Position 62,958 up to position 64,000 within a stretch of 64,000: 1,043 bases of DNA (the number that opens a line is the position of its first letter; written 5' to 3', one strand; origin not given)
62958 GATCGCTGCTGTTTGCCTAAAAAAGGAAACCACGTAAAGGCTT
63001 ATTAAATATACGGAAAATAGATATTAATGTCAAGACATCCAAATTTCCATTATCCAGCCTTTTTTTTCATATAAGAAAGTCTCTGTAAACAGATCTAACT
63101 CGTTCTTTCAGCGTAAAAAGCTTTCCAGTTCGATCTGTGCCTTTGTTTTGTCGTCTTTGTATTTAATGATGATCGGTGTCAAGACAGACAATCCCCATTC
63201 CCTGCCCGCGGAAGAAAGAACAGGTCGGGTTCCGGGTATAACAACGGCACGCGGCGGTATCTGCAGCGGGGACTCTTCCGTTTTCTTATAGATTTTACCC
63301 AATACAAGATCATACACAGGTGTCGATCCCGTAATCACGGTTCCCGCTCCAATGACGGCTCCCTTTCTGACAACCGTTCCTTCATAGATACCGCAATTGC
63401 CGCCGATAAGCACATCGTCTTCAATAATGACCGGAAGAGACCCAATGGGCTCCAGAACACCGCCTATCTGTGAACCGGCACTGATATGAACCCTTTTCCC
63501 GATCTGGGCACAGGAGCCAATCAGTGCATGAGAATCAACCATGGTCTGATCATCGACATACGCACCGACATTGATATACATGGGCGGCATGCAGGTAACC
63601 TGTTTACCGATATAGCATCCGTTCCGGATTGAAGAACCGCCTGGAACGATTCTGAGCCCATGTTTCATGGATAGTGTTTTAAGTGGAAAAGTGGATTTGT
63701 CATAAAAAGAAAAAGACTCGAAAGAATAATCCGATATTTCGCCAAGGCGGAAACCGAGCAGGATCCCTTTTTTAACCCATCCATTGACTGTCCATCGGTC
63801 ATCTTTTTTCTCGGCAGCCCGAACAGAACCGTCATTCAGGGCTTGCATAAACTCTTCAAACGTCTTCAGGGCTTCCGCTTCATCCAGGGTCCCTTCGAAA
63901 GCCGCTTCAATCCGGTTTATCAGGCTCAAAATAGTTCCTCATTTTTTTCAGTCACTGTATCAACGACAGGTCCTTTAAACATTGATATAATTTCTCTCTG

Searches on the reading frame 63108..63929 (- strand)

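Call 77: search_protein_families(library=pfam, proteins=[window:63108-63929:-], max_evalue=0.00001)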
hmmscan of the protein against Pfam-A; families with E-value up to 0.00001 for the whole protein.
window:63108-63929:- (273 aa): 4 families
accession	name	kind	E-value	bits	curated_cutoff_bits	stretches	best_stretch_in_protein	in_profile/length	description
PF14805.11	THDPS_N_2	-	2.4e-16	60.1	25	1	3-62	2-67/67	Tetrahydrodipicolinate N-succinyltransferase N-terminal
PF00132.30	Hexapep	-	1.4e-12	47.1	27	1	167-201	2-36/36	Bacterial transferase hexapeptide (six repeats)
PF14602.12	Hexapep_2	-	2.6e-10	40.3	27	1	166-200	1-33/34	Hexapeptide repeat of succinyl-transferase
PF25084.1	LbH_EIF2B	-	6.6e-07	29.7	54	0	99-156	39-94/105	EIF2B subunit epsilon LbH domain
